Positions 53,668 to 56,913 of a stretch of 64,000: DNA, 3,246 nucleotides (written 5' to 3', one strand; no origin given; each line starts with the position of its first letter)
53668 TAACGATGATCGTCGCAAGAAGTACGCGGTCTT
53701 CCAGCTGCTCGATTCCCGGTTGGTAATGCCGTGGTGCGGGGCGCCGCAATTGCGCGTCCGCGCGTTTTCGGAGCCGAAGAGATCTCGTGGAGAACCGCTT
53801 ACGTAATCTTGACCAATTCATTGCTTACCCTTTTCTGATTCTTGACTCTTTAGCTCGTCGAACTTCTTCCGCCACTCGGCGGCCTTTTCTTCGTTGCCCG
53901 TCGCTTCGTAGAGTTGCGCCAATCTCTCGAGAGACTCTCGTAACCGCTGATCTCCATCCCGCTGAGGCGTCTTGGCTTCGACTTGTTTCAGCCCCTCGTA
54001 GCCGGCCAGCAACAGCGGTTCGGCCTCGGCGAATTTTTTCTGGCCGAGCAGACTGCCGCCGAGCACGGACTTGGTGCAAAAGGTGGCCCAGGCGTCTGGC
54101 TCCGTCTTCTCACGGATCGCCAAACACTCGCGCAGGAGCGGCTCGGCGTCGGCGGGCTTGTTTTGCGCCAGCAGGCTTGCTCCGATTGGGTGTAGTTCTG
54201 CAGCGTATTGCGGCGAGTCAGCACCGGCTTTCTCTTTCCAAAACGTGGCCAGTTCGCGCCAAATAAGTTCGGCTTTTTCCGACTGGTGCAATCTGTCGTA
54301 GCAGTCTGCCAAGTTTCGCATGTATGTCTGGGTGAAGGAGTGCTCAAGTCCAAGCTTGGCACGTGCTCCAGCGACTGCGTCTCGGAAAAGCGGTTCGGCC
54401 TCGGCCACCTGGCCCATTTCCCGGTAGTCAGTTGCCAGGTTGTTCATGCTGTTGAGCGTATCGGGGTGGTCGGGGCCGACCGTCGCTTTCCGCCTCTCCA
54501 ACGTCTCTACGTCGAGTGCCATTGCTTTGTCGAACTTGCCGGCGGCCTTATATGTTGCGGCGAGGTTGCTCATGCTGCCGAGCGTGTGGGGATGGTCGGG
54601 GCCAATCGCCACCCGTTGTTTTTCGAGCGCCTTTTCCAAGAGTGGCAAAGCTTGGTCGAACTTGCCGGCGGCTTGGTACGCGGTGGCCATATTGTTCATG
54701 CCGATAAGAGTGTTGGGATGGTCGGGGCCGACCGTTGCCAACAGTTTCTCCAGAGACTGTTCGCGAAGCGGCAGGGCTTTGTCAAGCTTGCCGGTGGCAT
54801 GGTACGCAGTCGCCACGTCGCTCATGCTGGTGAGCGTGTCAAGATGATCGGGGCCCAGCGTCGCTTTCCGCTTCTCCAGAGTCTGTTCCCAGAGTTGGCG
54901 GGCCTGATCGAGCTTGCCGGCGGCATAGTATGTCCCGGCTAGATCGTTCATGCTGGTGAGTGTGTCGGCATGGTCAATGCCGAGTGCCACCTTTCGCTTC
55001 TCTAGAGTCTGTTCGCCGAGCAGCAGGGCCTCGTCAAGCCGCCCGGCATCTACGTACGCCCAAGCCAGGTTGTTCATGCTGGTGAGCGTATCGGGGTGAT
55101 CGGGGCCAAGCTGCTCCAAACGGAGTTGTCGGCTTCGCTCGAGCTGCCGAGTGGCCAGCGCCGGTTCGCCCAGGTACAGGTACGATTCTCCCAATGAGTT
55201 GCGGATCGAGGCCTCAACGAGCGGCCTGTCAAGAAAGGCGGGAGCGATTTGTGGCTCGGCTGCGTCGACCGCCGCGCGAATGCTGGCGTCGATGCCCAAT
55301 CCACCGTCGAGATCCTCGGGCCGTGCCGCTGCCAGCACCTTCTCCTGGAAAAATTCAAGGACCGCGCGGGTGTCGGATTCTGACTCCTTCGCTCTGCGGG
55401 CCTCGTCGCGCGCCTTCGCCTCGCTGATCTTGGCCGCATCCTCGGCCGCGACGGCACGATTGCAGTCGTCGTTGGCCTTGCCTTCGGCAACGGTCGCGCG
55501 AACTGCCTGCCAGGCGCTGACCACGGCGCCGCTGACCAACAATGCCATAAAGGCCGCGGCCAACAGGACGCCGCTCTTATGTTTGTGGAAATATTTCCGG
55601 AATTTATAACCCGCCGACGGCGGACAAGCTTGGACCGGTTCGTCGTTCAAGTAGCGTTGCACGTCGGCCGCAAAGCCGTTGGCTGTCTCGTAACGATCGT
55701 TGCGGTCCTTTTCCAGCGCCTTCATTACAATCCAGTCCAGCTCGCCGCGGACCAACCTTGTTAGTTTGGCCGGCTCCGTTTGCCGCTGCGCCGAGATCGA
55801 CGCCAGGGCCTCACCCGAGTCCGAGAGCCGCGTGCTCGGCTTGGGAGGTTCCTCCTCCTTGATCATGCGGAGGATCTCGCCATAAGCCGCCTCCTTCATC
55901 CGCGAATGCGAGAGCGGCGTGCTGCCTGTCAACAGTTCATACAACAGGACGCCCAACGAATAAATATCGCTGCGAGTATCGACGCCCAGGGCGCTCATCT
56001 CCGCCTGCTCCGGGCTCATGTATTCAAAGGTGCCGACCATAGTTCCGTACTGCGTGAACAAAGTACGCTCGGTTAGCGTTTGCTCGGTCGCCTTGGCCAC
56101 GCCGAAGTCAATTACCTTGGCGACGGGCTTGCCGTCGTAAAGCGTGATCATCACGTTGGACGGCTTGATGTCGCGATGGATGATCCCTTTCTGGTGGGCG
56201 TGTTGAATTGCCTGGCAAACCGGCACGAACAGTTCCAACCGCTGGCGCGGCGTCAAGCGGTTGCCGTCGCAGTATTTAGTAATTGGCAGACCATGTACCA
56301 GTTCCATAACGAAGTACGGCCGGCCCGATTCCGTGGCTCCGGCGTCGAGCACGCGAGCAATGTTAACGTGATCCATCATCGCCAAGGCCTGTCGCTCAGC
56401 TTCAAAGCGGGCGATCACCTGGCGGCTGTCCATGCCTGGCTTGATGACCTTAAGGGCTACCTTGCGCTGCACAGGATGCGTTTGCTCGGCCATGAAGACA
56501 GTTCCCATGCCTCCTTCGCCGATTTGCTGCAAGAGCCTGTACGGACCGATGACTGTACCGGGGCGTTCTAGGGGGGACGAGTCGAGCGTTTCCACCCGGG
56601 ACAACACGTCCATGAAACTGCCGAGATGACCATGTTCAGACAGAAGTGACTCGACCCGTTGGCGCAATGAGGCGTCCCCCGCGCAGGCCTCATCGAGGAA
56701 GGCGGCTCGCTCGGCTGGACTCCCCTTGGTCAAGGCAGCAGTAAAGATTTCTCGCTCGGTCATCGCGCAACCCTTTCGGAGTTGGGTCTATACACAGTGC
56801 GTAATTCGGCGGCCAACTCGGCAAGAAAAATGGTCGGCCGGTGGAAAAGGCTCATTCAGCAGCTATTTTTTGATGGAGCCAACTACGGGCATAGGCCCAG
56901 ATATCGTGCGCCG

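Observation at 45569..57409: ECF sigma factor, TPR Ser/Thr kinase and 8.25-kb giant RHS/RTX surface-protein gene as one translationally coupled minus-strand unit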

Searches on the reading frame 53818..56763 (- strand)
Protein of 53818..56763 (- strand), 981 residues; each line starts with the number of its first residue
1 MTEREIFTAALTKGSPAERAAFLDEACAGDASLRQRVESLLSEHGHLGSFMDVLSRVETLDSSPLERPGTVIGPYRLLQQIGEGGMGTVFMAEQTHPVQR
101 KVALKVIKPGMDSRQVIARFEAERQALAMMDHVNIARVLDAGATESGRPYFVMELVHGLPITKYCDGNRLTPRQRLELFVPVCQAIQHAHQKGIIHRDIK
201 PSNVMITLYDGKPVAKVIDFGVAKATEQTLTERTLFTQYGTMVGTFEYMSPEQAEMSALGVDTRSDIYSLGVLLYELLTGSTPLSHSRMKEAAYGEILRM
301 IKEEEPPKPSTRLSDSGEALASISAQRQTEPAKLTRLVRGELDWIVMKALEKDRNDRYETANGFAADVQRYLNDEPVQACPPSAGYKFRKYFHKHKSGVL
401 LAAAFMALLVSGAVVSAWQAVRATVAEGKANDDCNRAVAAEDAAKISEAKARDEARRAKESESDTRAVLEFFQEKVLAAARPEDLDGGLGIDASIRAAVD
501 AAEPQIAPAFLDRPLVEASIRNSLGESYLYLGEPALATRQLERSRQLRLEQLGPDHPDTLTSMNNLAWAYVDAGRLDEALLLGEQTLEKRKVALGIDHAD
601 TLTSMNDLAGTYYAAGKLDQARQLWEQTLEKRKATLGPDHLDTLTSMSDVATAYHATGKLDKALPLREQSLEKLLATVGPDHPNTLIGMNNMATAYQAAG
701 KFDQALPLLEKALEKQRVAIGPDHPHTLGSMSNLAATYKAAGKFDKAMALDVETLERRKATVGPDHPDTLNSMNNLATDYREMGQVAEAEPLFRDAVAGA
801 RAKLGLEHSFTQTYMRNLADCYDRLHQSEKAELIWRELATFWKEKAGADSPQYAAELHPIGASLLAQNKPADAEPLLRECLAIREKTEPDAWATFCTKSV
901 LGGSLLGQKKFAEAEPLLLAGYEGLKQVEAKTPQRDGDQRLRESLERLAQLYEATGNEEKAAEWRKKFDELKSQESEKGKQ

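Call 6: search_protein_families(library=pfam, proteins=[window:53818-56763:-], max_evalue=0.01)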
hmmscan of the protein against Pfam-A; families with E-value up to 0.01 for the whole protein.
window:53818-56763:- (981 aa): 19 families
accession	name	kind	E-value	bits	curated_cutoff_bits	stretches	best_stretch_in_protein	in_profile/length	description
PF13374.12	TPR_10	-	5.6e-87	284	27.5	8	601-642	1-42/42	Tetratricopeptide repeat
PF13424.12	TPR_12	-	9.5e-78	256.9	30.1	8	518-588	3-73/77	Tetratricopeptide repeat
PF00069.31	Pkinase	-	7.7e-44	150.5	31.7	1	75-339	1-233/263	Protein kinase domain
PF24885.1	TPR_NPHP3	-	2.5e-35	122.5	100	4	700-797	113-210/239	Nephrocystin-3 TPR domain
PF07714.23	PK_Tyr_Ser-Thr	-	3.9e-30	105.5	23.1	1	77-292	3-213/258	Protein tyrosine and serine/threonine kinase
PF07719.23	TPR_2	-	2.3e-19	68.3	27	1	689-715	4-30/34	Tetratricopeptide repeat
PF07721.20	TPR_4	-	8.1e-18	63.6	27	0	691-710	6-25/26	Tetratricopeptide repeat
PF00515.34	TPR_1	-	2.3e-16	59.3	27.8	1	690-714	5-29/34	Tetratricopeptide repeat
PF13176.12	TPR_7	-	2.5e-16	58.8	27.9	0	690-716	3-31/36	Tetratricopeptide repeat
PF14559.12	TPR_19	-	3.9e-13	50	25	1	698-750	3-47/68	Tetratricopeptide repeat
PF13432.12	TPR_16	-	4.5e-12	46.6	32.7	1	524-587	3-58/65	Tetratricopeptide repeat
PF13428.12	TPR_14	-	2e-08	34.6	23.5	0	692-715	7-30/44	Tetratricopeptide repeat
PF01636.29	APH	-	2.1e-07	31.4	23.2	2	190-223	166-197/239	Phosphotransferase enzyme family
PF13181.12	TPR_8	-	2.9e-06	27.4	25.7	0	690-714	5-29/34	Tetratricopeptide repeat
PF17874.7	TPR_MalT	-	4.3e-06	26.7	45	1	608-714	46-150/336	MalT-like TPR region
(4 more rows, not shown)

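Call 17: find_homologous_proteins(query=window:53818-56763:-, max_evalue=1e-20)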
Query window:53818-56763:- (981 aa): 8000 proteins with E <= 1e-20 among 8000 candidates; the best 120 are listed.
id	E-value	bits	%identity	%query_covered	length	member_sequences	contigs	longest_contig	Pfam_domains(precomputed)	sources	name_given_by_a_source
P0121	0.0e+0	2186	100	100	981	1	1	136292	PF13176.13,PF24885.2,PF13428.13,PF17667.8,PF13374.13,PF07721.21,PF14559.13,PF07714.24,PF00069.32,PF17874.8,PF00515.35,PF03109.23,PF13424.13,PF13432.13,PF13181.13,PF07719.24,PF01636.30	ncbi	-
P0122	0.0e+0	1697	67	99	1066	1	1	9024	PF10602.16,PF13431.13,PF13176.13,PF24885.2,PF18768.8,PF13428.13,PF12688.14,PF13374.13,PF07721.21,PF14559.13,PF07714.24,PF00069.32,PF17874.8,PF00515.35,PF13424.13,PF13432.13,PF13181.13,PF07719.24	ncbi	-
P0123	0.0e+0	1566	52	90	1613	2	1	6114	PF13176.13,PF24885.2,PF13428.13,PF13374.13,PF07721.21,PF07714.24,PF00069.32,PF00515.35,PF12895.14,PF13424.13,PF22316.3,PF13432.13,PF13181.13,PF07719.24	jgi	jgi:serine/threonine protein kinase/tetratricopeptide (TPR) repeat protein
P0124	0.0e+0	1510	49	94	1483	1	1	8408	PF10602.16,PF13431.13,PF13041.13,PF01535.27,PF13176.13,PF24885.2,PF18768.8,PF13428.13,PF12688.14,PF13374.13,PF07721.21,PF14559.13,PF07714.24,PF00069.32,PF17874.8,PF00515.35,PF03109.23,PF13424.13,PF13432.13,PF13181.13,PF07719.24,PF13174.13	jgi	-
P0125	0.0e+0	1480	55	98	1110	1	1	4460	PF10602.16,PF13431.13,PF13176.13,PF24885.2,PF03954.20,PF18768.8,PF13428.13,PF17667.8,PF13374.13,PF07721.21,PF14559.13,PF07714.24,PF00069.32,PF17874.8,PF00515.35,PF13424.13,PF13432.13,PF13181.13,PF07719.24,PF13174.13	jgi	-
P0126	0.0e+0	1411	56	97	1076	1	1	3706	PF13431.13,PF01535.27,PF13176.13,PF24885.2,PF13428.13,PF17667.8,PF13374.13,PF07721.21,PF14559.13,PF07714.24,PF00069.32,PF00515.35,PF03109.23,PF12895.14,PF13424.13,PF13432.13,PF13181.13,PF07719.24,PF01636.30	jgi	jgi:eukaryotic-like serine/threonine-protein kinase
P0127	0.0e+0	1410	60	99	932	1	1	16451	PF13176.13,PF24885.2,PF13428.13,PF13374.13,PF07721.21,PF14559.13,PF07714.24,PF00069.32,PF17874.8,PF00515.35,PF03109.23,PF13424.13,PF13432.13,PF13181.13,PF07719.24,PF01636.30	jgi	jgi:eukaryotic-like serine/threonine-protein kinase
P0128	0.0e+0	1387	51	93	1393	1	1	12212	PF10602.16,PF13431.13,PF13041.13,PF13176.13,PF24885.2,PF03954.20,PF18768.8,PF13428.13,PF00637.27,PF12688.14,PF13374.13,PF07721.21,PF14559.13,PF07714.24,PF00069.32,PF17874.8,PF00515.35,PF13424.13,PF13432.13,PF13181.13,PF07719.24,PF13174.13,PF17107.12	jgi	jgi:serine/threonine protein kinase/lipopolysaccharide biosynthesis regulator YciM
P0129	0.0e+0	1377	53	93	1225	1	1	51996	PF13431.13,PF13176.13,PF24885.2,PF13428.13,PF13374.13,PF07721.21,PF14559.13,PF07714.24,PF00069.32,PF00515.35,PF03109.23,PF27144.1,PF12895.14,PF13424.13,PF13432.13,PF13181.13,PF07719.24,PF13174.13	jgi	jgi:serine/threonine protein kinase/tetratricopeptide (TPR) repeat protein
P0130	0.0e+0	1370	-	-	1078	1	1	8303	PF13176.13,PF24885.2,PF18768.8,PF13428.13,PF13374.13,PF07721.21,PF14559.13,PF07714.24,PF00069.32,PF17874.8,PF00515.35,PF13424.13,PF13432.13,PF13181.13,PF07719.24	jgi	jgi:serine/threonine protein kinase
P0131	0.0e+0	1351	49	98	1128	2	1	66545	PF01535.27,PF13176.13,PF24885.2,PF13428.13,PF13374.13,PF14559.13,PF07714.24,PF00069.32,PF17874.8,PF00515.35,PF12895.14,PF13424.13,PF13432.13,PF13181.13,PF07719.24,PF13174.13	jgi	jgi:eukaryotic-like serine/threonine-protein kinase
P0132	0.0e+0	1313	68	91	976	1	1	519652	PF13431.13,PF13176.13,PF24885.2,PF18768.8,PF13428.13,PF13374.13,PF07721.21,PF14559.13,PF07714.24,PF00069.32,PF17874.8,PF00515.35,PF13424.13,PF13432.13,PF13181.13,PF07719.24,PF01636.30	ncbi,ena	-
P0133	0.0e+0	1299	64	99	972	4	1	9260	PF13176.13,PF24885.2,PF13428.13,PF17667.8,PF13374.13,PF07721.21,PF14559.13,PF07714.24,PF00069.32,PF00515.35,PF03109.23,PF12895.14,PF13424.13,PF13432.13,PF13181.13,PF07719.24,PF01636.30,PF13174.13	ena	-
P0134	0.0e+0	1284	55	97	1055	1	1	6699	PF01535.27,PF13176.13,PF24885.2,PF13428.13,PF13374.13,PF07721.21,PF14559.13,PF07714.24,PF00069.32,PF17874.8,PF00515.35,PF03109.23,PF12895.14,PF13424.13,PF13432.13,PF13181.13,PF07719.24,PF01636.30,PF13174.13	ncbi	-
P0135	0.0e+0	1281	56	94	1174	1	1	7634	PF13176.13,PF24885.2,PF18768.8,PF13428.13,PF13374.13,PF07721.21,PF07714.24,PF00069.32,PF17874.8,PF00515.35,PF13424.13,PF13432.13,PF13181.13,PF07719.24,PF13174.13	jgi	jgi:serine/threonine protein kinase/tetratricopeptide (TPR) repeat protein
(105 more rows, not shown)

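Call 18: find_encoding_contigs(protein=P0132, flank=10000, max_places=2)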
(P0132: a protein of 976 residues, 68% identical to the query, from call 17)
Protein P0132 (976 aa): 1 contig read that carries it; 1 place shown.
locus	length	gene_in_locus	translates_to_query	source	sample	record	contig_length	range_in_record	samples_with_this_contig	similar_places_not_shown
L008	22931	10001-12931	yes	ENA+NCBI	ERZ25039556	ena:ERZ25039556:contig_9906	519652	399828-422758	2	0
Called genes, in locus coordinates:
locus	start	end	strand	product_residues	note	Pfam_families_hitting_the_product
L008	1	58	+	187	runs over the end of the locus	-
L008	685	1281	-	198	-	-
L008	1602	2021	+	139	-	-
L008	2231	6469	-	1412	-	PF00069:Pkinase, PF07714:PK_Tyr_Ser-Thr, PF23381:Beta-prop_IFT122_1st, PF24814:WD40_Prp19, PF25173:Beta-prop_WDR3_1st, PF25174:Beta-prop_THOC3, PF25175:Beta-prop_WDR5, PF25391:WD40_Gbeta, +74 more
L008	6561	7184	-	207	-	PF07638:Sigma70_ECF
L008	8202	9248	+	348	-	PF00353:HemolysinCabind (weak)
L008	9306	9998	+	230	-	PF04542:Sigma70_r2 (weak), PF08281:Sigma70_r4_2, PF04545:Sigma70_r4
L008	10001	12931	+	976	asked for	PF00069:Pkinase, PF07714:PK_Tyr_Ser-Thr, PF13424:TPR_12, PF13374:TPR_10, PF13424:TPR_12, PF24885:TPR_NPHP3, PF13424:TPR_12, PF13374:TPR_10, +19 more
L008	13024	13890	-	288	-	PF01610:DDE_Tnp_ISL3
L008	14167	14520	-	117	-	PF13370:Fer4_13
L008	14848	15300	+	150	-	PF19625:DUF6130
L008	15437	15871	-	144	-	-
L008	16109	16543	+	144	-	PF01965:DJ-1_PfpI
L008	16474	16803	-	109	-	PF00857:Isochorismatase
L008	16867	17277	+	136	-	PF00903:Glyoxalase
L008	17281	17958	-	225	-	PF01323:DSBA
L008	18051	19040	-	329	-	-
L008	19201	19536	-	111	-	-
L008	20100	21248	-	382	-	PF08534:Redoxin, PF00578:AhpC-TSA, PF00085:Thioredoxin, PF13905:Thioredoxin_8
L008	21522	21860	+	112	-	-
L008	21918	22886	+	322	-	-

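Call 19: find_encoding_contigs(protein=P0122, flank=10000, max_places=2)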
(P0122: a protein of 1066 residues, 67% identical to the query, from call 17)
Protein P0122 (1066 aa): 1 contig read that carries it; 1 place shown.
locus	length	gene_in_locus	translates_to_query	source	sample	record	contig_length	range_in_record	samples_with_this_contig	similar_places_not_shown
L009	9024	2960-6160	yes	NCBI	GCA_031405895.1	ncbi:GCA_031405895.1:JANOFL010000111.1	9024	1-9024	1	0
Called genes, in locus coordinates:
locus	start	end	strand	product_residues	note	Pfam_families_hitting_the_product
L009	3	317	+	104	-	?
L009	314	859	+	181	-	PF00186:DHFR_1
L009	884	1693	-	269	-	PF13485:Peptidase_MA_2 (weak)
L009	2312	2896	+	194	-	PF07638:Sigma70_ECF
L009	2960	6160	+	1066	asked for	PF00069:Pkinase, PF07714:PK_Tyr_Ser-Thr, PF13424:TPR_12, PF24885:TPR_NPHP3, PF13374:TPR_10, PF13424:TPR_12, PF13374:TPR_10, PF13424:TPR_12, +26 more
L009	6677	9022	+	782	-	?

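Call 20: find_encoding_contigs(protein=P0133, flank=10000, max_places=2)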
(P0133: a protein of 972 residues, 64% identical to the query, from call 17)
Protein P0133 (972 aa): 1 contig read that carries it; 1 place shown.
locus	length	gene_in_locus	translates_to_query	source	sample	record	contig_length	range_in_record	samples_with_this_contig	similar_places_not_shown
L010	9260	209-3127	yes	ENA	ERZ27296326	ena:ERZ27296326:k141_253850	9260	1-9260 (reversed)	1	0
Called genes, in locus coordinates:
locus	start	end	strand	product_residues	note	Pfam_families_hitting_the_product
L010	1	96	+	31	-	?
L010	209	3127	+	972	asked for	PF00069:Pkinase, PF07714:PK_Tyr_Ser-Thr, PF13374:TPR_10, PF13424:TPR_12, PF24885:TPR_NPHP3, PF13424:TPR_12, PF13374:TPR_10, PF13424:TPR_12, +23 more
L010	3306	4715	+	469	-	PF00353:HemolysinCabind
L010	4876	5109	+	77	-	-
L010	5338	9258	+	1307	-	?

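Call 21: find_encoding_contigs(protein=P0127, flank=10000, max_places=2)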
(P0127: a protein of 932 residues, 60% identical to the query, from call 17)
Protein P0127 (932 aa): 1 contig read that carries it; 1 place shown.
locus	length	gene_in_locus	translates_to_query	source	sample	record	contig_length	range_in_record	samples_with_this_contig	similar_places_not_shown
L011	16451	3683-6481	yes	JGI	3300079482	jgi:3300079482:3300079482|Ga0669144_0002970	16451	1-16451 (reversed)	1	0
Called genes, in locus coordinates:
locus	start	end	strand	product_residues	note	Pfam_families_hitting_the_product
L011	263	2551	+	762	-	PF01839:FG-GAP (weak), PF13517:FG-GAP_3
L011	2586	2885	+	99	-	PF00413:Peptidase_M10 (weak)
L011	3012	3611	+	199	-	PF07638:Sigma70_ECF, PF08281:Sigma70_r4_2 (weak)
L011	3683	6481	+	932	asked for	PF00069:Pkinase, PF07714:PK_Tyr_Ser-Thr, PF24885:TPR_NPHP3, PF13374:TPR_10, PF13424:TPR_12, PF13424:TPR_12, PF13374:TPR_10, PF13424:TPR_12, +17 more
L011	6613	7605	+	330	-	-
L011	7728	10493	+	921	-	-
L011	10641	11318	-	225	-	-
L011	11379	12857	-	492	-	PF01011:PQQ (faint), PF13570:Beta-prop_ACSF4, PF13360:PQQ_2, PF13570:Beta-prop_ACSF4, PF13360:PQQ_2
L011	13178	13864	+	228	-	-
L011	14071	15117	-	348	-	PF00155:Aminotran_1_2, PF01212:Beta_elim_lyase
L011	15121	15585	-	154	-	-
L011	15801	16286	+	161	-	-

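Call 60: search_protein_families(library=ncbifam, proteins=[window:53818-56763:-], max_evalue=0.001)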
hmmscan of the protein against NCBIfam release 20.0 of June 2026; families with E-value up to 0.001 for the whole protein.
window:53818-56763:- (981 aa): 20 families
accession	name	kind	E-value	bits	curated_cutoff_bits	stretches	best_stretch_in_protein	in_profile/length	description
NF040586.1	FxSxx_TPR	equivalog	3.9e-78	263.8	300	2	519-735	515-731/830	FxSxx-COOH system tetratricopeptide repeat protein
NF033483.0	PknB_PASTA_kin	equivalog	1.8e-74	251.8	450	1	74-379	8-276/563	Stk1 family PASTA domain-containing Ser/Thr kinase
NF052427.1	StpK7MSMEG_1200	equivalog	6.3e-43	147.1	900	1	70-433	4-331/601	serine/threonine protein kinase StpK7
NF047741.1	antiphage_MADS6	equivalog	1.2e-39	136.4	460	2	171-327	297-445/612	methylation-associated defense system protein kinase MAD6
TIGR03903.1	TOMM_kin_cyc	equivalog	1.1e-36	126.2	705.75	1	99-284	3-189/1267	TOMM system kinase/cyclase fusion protein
NF009651.0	PRK13184.1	equivalog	1.8e-31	109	839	1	72-299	1-246/932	serine/threonine-protein kinase PknD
NF053615.1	SerThrKinAfsKStmc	equivalog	1.4e-24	86.8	1300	1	71-286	11-215/809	protein serine/threonine kinase AfsK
NF038150.1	lanthi_synth_IV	equivalog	1.1e-21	76.9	650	1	66-340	182-455/851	class IV lanthionine synthetase LanL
NF033442.0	BREX_PglW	equivalog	1.5e-19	69.3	990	1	167-284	306-428/1391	BREX system serine/threonine kinase PglW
NF043056.1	T4SS_LegK1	equivalog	1.2e-17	63.7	550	1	87-277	92-283/516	Dot/Icm T4SS effector kinase LegK1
NF038151.1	lanthi_synth_III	equivalog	9.7e-12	44.1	575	1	110-345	260-487/833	class III lanthionine synthetase LanKC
NF058632.1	SerThrKinPrkT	equivalog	1e-08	34.6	280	1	75-236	23-178/322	serine/threonine protein kinase PrkT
NF053520.1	HK_Porph_FimS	equivalog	1.4e-07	30.2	600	0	615-794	97-268/618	sensor histidine kinase FimS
TIGR03724.2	arch_bud32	equivalog_domain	1.8e-06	27.6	125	1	148-228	67-136/193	KEOPS complex kinase/ATPase Bud32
NF040959.1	MamA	equivalog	1.7e-05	24.4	200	0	647-755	74-173/204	magnetosome protein MamA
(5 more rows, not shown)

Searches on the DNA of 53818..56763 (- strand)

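Call 65: search_rna_families(sources=[L010, L011, L013, L002, L014, L012], threshold=gathering)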
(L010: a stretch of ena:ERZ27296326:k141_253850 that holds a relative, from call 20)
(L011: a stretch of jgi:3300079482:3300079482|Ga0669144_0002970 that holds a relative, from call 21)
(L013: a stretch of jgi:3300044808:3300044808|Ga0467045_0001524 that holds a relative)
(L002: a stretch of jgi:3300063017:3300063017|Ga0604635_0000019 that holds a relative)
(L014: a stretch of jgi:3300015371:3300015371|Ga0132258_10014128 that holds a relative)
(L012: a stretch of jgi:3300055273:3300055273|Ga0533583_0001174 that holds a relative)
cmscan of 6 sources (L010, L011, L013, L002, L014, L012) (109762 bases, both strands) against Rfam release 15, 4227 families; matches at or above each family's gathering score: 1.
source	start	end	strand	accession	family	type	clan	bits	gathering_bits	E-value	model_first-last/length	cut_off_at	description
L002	15945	16157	+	RF02005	group-II-D1D4-6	Intron;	CL00102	113.2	49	4.9e-31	1-225/225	no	Group II catalytic intron D1-D4-6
